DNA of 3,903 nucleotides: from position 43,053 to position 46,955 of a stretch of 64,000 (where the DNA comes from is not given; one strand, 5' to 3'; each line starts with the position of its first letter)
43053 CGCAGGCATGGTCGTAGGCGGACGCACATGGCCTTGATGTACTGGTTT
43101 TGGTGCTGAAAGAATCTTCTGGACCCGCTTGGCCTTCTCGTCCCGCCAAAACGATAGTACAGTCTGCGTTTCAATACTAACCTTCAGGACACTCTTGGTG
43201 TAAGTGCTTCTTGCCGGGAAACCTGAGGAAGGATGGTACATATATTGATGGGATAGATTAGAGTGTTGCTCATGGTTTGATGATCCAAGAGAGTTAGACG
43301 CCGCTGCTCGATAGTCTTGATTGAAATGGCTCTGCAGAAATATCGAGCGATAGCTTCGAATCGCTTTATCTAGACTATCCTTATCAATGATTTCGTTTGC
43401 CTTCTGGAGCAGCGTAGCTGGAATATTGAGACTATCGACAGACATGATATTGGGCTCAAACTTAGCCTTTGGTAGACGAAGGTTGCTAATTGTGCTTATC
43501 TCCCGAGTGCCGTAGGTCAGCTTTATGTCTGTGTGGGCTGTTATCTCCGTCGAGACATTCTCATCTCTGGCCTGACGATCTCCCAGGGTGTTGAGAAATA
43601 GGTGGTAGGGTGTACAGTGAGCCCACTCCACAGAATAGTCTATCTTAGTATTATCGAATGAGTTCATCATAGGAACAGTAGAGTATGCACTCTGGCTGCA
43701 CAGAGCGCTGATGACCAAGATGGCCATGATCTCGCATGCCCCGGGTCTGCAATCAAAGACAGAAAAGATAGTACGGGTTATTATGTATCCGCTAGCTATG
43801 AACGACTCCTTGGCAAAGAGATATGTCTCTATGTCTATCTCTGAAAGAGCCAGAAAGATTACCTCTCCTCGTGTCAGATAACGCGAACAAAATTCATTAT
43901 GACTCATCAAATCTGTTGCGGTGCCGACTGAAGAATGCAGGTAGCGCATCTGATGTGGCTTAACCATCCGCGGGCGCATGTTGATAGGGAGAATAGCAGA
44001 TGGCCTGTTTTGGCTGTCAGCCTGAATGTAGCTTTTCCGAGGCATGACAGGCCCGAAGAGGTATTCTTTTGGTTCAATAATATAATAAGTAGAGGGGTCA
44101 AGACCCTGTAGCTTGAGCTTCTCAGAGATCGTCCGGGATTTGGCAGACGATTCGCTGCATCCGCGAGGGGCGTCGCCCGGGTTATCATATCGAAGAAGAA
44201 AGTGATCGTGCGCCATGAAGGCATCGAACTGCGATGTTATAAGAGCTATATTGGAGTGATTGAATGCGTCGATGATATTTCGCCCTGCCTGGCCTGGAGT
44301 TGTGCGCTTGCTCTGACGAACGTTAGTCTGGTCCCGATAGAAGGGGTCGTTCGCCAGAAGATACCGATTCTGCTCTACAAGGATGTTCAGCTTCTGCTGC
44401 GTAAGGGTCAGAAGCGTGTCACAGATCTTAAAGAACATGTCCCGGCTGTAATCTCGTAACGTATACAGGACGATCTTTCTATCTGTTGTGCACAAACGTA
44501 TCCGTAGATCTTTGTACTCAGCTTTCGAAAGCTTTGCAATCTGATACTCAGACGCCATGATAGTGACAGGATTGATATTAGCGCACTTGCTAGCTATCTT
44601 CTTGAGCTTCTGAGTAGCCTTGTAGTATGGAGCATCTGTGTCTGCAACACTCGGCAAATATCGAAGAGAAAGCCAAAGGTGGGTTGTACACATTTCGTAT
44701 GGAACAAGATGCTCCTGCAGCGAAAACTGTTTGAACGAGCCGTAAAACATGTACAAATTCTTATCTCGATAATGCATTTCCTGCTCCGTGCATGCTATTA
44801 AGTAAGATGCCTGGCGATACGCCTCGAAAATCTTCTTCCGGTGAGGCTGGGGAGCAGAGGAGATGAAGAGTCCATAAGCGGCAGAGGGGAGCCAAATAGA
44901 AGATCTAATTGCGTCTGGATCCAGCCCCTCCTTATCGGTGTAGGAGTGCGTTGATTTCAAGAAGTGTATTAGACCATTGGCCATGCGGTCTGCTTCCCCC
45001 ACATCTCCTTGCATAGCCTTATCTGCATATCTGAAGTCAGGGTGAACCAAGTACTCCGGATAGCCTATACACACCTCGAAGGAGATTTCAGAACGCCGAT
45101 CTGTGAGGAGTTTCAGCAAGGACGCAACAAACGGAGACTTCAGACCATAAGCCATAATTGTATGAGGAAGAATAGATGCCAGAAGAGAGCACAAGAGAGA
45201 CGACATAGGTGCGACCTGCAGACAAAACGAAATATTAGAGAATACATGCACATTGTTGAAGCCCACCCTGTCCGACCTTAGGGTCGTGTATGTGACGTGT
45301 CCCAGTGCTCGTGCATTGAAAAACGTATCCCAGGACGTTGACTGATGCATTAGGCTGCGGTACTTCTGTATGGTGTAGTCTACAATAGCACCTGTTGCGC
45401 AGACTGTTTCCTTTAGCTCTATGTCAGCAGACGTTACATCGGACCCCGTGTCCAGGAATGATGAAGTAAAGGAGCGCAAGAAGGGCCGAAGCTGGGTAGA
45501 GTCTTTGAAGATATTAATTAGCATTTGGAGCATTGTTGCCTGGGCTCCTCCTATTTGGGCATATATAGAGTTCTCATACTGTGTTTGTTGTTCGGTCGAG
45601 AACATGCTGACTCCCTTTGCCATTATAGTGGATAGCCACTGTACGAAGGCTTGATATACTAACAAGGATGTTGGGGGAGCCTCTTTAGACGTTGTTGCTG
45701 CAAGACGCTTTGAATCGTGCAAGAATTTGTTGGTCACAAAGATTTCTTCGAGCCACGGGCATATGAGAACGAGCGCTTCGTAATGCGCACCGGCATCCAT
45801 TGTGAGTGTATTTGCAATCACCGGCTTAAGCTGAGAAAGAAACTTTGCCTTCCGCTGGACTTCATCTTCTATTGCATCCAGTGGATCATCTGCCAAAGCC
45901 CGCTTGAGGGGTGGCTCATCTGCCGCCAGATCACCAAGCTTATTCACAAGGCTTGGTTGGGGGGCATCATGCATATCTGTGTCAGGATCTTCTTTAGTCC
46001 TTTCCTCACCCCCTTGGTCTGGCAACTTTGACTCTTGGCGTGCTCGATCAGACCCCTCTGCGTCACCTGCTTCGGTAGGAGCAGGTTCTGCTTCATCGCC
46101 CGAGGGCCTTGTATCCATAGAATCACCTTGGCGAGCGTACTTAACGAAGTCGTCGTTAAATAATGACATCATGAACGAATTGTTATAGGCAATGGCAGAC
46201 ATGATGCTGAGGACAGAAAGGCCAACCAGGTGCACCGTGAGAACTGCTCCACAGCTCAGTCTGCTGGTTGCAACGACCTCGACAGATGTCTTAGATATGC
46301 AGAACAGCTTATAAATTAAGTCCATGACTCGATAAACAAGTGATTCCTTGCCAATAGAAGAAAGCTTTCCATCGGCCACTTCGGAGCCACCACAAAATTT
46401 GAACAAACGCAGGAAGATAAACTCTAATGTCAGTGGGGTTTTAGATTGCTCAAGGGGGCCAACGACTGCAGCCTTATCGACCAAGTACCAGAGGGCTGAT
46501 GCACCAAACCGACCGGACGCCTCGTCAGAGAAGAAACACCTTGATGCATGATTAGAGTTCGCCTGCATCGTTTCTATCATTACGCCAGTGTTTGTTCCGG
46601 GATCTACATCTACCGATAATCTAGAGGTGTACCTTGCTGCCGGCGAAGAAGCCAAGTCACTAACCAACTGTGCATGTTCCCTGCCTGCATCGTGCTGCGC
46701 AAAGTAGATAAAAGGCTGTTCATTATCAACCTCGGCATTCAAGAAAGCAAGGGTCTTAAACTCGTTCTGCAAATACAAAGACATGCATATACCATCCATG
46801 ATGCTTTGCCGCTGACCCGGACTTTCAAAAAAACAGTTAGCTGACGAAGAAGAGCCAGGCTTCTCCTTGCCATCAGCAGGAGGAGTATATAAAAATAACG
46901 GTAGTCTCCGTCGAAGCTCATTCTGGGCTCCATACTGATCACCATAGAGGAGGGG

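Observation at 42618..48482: ADA2-like ZZ finger + SANT module at the N-terminus of a 1954-aa protein with a proline-rich tail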

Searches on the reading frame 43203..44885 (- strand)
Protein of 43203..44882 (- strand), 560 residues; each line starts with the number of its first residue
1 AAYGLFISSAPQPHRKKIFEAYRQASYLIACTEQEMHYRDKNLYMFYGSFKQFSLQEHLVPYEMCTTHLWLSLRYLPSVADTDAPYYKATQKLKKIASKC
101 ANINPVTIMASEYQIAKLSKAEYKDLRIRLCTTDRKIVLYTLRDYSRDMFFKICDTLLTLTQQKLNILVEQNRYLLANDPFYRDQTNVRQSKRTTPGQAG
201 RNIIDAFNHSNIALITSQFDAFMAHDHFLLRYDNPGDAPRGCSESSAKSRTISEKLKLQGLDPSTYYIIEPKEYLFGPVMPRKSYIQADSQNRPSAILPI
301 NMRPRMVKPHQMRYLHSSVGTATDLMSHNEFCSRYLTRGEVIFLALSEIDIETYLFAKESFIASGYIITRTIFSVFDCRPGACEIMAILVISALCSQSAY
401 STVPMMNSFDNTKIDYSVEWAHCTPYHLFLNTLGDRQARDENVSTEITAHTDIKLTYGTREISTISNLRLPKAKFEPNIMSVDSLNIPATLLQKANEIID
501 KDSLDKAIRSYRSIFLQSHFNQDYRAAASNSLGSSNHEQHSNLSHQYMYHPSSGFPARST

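Call 20: search_protein_families(library=pfam, proteins=[window:43203-44882:-], max_evalue=10)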
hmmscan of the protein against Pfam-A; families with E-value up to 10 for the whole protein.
window:43203-44882:- (560 aa): 0 families
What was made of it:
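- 43683..43913 (-): Best, but statistically unsupported, SWIRM-like stretch, aa 1524-1600 (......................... against yeast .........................). No Pfam SWIRM hit (call 20).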

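Call 62: predict_structure(alignment_id=A6)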
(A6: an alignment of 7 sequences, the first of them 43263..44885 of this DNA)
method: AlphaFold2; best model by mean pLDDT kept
length: 541 residues; sequences in the alignment: 7
mean_pLDDT: 38.2   pTM: 0.28
mean pLDDT of the five models: 38.2, 37.4, 37.4, 36.5, 36.1
residues with pLDDT >= 90: 0; 70-90: 0; 50-70: 47; < 50: 494
segments of 3 or more residues with pLDDT < 50: 1-177, 179-249, 272-337, 346-350, 363-371, 377-453, 456-458, 468-541
pLDDT, mean of each block of 10 residues (from residue 1): 32 36 30 25 24 29 33 36 40 44 40 41 41 37 40 44 44 46 38 33 37 40 45 41 40 55 51 42 26 30 24 28 36 48 49 53 46 49 44 35 29 32 31 27 37 48 50 37 37 36 43 39 36 30 24
secondary structure, 60 per line:
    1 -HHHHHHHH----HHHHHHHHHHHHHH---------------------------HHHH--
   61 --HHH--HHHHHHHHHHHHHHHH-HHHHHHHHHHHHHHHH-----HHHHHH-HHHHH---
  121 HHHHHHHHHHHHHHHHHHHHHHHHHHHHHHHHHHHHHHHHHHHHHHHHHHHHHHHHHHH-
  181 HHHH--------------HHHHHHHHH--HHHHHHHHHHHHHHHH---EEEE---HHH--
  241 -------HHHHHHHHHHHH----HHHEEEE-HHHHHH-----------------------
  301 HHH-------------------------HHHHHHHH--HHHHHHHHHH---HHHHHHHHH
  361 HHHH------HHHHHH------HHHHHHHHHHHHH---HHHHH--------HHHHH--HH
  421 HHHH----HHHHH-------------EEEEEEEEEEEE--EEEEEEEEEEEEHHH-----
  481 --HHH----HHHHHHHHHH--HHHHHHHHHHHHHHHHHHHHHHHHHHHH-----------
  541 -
elements in order: H2-9 H14-27 H55-58 H68-83 H85-100 H106-111 H113-117 H121-179 H181-184 H199-207 H210-225 E229-232 H248-259 E267-270 H272-277 H329-336 H339-348 H352-364 H371-376 H383-395 H399-403 H412-416 H419-424 H429-433 E447-458 E461-472 H490-499 H502-529
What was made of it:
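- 43308..44882 (-): Strongly constrained orphan C-terminal region, aa 1201-1725. It is conserved in G. muris and in the GC-rich relative. The low-confidence AF2 model is mostly helical. AF2 pLDDT 38 (call 62).
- On ADA2 (transcriptional adaptor 2): The AF2 model is too poor to judge (call 62).
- The low-confidence AF2 model places five short helices there (call 62).
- Tried and rejected: AlphaFold2 of aa 1200-1740 with 7 sequences, including G. muris and the GC-rich relative, gave pLDDT 38.2 and was unusable (call 62).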

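Call 66: search_solved_structures(query=A6, max_evalue=10, show_alignments=2)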
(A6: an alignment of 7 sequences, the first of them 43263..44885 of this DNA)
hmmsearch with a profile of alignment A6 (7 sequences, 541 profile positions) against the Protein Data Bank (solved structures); distinct sequences matched with E-value up to 10: 2.
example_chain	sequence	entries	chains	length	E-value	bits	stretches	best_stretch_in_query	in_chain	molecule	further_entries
7qio_P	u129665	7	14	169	1.5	10.8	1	189-258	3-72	Myosin regulatory light chain 2, skeletal muscle isoform | Myosin regulatory light chain 11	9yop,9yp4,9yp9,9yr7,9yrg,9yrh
9gz1_D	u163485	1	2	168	2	10.4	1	189-258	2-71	Myosin regulatory light chain 11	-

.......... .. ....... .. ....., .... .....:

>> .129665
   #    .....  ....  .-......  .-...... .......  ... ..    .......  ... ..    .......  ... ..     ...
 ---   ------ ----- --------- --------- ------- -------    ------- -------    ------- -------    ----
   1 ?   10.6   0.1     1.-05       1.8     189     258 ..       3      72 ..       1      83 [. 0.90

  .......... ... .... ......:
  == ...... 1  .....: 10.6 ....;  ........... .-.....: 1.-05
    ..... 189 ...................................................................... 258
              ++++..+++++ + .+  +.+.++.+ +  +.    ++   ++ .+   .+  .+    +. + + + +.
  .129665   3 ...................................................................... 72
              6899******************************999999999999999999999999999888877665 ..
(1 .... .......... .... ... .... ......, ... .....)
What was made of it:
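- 43308..44882 (-): No Pfam or PDB match (calls 20, 66).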

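Call 67: fold_search(model_id=the predicted structure, library=pdb)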
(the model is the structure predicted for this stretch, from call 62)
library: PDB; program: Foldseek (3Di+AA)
matches with E <= 10: 4; with E <= 0.001: 0
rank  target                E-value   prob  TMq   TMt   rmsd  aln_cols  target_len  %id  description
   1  7pqh_E                2.2e+00  0.02  0.06  0.02  24.0       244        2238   14  Cryo-EM structure of Saccharomyces cerevisiae TOROID (TORC1 Organized in Inhibited Domains). (released 2023-01-18)
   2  8f2r_E                5.7e+00  0.02  0.09  0.17  18.3       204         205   10  Human CCC complex (released 2023-05-24)
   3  9epn_A                6.4e+00  0.07  0.14  0.25  11.4       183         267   12  Crystal structure of HprS histidine kinase cytoplasmic fragment from Escherichia coli (released 2025-01-22)
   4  7qd4_A                8.0e+00  0.02  0.10  0.07  13.9       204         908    7  Cryo-EM structure of Tn4430 TnpA transposase from Tn3 family in complex with 100 bp long transposon end DNA (released 2022-10-26)
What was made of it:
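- Tried and rejected: Foldseek of that model against the PDB returned nothing with E<1 (call 67).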

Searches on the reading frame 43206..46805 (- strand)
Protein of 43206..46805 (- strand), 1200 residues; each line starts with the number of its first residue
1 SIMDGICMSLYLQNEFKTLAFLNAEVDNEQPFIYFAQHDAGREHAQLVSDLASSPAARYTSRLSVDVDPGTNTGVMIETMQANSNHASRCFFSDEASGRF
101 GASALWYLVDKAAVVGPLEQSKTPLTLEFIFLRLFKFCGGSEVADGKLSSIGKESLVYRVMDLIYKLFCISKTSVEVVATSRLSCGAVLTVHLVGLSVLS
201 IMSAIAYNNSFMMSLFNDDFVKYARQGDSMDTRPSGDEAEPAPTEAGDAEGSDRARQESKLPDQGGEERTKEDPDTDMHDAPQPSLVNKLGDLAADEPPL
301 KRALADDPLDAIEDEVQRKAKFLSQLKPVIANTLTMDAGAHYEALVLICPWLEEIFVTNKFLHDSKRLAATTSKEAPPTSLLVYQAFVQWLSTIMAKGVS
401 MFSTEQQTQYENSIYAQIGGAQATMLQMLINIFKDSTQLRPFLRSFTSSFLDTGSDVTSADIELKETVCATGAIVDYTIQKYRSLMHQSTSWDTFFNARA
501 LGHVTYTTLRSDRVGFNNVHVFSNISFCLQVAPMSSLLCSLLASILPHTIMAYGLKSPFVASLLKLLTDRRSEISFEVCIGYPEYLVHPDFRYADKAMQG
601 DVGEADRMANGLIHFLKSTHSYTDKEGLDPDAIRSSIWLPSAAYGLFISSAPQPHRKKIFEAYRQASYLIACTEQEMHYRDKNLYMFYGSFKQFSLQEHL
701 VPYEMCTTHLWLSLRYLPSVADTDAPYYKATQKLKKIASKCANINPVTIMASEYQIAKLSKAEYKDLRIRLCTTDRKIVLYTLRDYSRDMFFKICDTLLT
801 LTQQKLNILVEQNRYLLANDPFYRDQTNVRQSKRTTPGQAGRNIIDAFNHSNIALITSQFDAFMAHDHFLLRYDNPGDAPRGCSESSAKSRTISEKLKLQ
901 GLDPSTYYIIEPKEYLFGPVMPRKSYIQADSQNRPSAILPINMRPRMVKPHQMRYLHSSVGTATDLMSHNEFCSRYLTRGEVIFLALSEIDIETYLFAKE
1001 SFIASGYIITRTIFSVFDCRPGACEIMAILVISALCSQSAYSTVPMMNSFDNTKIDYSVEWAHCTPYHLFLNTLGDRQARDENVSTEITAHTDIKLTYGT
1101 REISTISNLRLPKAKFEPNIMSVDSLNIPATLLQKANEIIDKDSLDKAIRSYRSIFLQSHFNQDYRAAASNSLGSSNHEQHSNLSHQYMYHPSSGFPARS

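Call 40: search_protein_representatives(protein=window:43206-46805:-)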
Query: 1200 residues. Proteins with E-value up to 0.001 (for the whole library): 5; up to 1e-10: 4; up to 1e-30: 4. The best 5 are listed.
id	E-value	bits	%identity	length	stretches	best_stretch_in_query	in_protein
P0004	0.0e+00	2030.4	75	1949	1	1-1200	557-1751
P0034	5.8e-151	521.3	33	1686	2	299-1171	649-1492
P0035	1.5e-60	221.9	29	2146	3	922-1175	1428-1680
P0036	8.4e-41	156.5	99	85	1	300-378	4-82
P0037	7.5e-10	54.0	43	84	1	964-1033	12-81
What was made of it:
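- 43308..44882 (-): The only homologues are Giardia-lineage proteins (call 40).
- On Apicomplexan giant ADA2 (PfADA2/TgADA2) as a shared 'long ADA2' subfamily: phmmer of aa 560-1759 against 1.84 billion representatives found only 5 hits at E<=1e-3, all Giardia-lineage (call 40).
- Closest known: Giant ADA2 proteins of Apicomplexa. Different: An exhaustive search with aa 560-1759 found no apicomplexan or any other non-Giardia-lineage protein (call 40).
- HMMER against 1.84 billion representatives finds only 5 proteins, all of this lineage (call 40). No family member is known that carries only the body (call 40).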

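Call 52: list_cluster_members(proteins=[P0034, P0035, P0037, P0003])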
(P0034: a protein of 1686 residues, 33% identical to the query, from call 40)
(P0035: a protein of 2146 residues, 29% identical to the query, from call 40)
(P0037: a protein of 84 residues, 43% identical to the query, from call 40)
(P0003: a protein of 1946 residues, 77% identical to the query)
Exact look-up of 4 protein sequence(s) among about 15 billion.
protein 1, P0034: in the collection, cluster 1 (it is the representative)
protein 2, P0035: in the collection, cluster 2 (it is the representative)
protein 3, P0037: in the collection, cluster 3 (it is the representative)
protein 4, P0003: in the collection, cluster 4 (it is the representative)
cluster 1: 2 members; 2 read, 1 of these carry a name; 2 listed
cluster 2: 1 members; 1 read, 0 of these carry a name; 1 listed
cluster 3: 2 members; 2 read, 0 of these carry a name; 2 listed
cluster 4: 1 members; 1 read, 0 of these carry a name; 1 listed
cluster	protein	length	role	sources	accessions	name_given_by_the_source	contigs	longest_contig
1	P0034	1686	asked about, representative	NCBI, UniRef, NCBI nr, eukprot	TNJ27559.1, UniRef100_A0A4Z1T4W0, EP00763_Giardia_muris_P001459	hypothetical protein GMRT_10863 [Giardia muris] | Transcriptional adapter 2-alpha/beta-like domain-containing protein n=1 Tax=Giardia muris ... | TNJ27559.1 hypothetical protein GMRT_10863 [Giardia muris]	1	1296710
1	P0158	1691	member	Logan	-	-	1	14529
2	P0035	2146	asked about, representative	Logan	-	-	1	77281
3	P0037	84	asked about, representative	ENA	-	-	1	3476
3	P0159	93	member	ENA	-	-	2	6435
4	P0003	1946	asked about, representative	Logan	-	-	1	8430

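Call 68: search_protein_families(library=pfam, proteins=[P0034, P0035], max_evalue=1)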
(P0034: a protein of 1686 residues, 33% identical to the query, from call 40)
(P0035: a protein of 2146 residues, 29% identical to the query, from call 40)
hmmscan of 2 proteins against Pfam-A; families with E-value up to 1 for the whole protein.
P0034 (1686 aa): 4 families
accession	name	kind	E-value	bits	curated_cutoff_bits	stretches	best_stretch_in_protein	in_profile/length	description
PF22941.1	TADA2A-like_3rd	-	1.4e-11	44.8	27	1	273-343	2-71/77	Transcriptional adapter 2-alpha-like domain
PF00249.37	Myb_DNA-binding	-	0.0032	18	24.4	1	89-116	4-30/46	Myb-like DNA-binding domain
PF25299.1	ZZ_ADA2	-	0.0034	17.9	27.5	1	30-73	1-44/48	ADA2 ZZ-type zing finger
PF23588.3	HTH_CHD1_Hrp3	-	0.0052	17.2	27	1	82-114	14-46/83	ATP-dependent helicase CHD1-2/hrp3 HTH domain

P0035 (2146 aa): 5 families
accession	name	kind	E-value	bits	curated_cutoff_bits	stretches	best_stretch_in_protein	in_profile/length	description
PF22941.1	TADA2A-like_3rd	-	1e-11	45.2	27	1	236-300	5-68/77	Transcriptional adapter 2-alpha-like domain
PF25299.1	ZZ_ADA2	-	0.00063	20.3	27.5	1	29-71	1-43/48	ADA2 ZZ-type zing finger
PF23588.3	HTH_CHD1_Hrp3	-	0.0018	18.7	27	1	82-112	15-45/83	ATP-dependent helicase CHD1-2/hrp3 HTH domain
PF00249.37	Myb_DNA-binding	-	0.031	14.8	24.4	1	88-116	4-31/46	Myb-like DNA-binding domain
PF00569.23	ZZ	-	0.39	11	21.4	1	28-67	6-43/45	Zinc finger, ZZ type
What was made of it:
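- On ADA2 (transcriptional adaptor 2): G. muris scores 44.8 bits and P0035 45.2 bits (call 68).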

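Call 80: find_encoding_contigs(protein=P0035, flank=8000, max_places=1)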
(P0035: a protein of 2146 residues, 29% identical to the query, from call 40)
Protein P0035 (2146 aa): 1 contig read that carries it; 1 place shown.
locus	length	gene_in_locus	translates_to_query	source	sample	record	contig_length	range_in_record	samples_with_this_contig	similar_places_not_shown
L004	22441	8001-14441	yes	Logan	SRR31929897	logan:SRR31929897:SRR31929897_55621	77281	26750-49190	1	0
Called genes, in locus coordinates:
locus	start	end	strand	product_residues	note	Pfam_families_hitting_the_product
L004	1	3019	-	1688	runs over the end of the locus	PF16209:PhoLip_ATPase_N, PF00122:E1-E2_ATPase (faint), PF00702:Hydrolase (faint), PF13246:Cation_ATPase, PF16212:PhoLip_ATPase_C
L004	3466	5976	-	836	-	PF13401:AAA_22 (faint), PF00004:AAA, PF13238:AAA_18 (faint), PF17862:AAA_lid_3, PF00004:AAA (weak)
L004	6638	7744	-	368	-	-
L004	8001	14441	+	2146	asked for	PF22941:TADA2A-like_3rd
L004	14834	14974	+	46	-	-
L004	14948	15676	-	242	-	PF02009:RIFIN (weak), PF00957:Synaptobrevin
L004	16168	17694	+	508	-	-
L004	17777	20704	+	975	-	-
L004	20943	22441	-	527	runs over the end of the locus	-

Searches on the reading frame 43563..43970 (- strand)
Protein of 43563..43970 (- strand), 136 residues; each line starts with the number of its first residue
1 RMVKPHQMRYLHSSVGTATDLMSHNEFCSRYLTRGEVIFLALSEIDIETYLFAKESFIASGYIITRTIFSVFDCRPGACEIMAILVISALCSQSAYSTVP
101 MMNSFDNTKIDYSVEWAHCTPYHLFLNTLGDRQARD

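Call 46: search_solved_structures(query=A4, max_evalue=10, show_alignments=5)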
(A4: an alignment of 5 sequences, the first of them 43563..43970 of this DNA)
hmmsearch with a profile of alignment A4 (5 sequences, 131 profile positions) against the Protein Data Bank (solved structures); distinct sequences matched with E-value up to 10: 1.
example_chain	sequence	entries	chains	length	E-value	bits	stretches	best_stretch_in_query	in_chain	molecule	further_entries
6wrx_C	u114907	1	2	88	0.29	14.4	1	14-54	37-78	Computationally designed protein 2DS25.1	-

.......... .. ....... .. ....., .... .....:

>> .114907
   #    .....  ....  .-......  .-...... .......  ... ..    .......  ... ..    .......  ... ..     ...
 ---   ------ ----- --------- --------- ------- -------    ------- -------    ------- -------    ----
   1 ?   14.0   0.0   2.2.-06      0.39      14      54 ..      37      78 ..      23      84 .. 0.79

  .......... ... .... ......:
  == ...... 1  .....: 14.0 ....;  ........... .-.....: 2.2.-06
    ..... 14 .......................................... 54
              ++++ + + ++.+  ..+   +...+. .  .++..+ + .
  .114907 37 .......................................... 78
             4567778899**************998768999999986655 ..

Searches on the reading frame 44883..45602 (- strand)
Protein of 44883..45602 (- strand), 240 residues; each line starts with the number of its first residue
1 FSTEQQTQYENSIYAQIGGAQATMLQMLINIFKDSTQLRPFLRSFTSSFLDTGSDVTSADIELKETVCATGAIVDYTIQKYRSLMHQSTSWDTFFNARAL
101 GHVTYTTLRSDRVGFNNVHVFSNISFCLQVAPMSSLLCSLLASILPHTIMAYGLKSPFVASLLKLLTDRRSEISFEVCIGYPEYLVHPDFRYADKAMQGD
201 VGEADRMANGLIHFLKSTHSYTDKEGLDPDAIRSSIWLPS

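Call 20: search_protein_families(library=pfam, proteins=[window:44883-45602:-], max_evalue=10)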
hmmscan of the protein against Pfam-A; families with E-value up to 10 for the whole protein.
window:44883-45602:- (240 aa): 1 family
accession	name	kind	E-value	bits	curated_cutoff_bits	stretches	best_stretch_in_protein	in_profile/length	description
PF00607.25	Gag_p24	-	0.3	11.4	24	1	147-167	15-35/128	gag protein p24 N-terminal domain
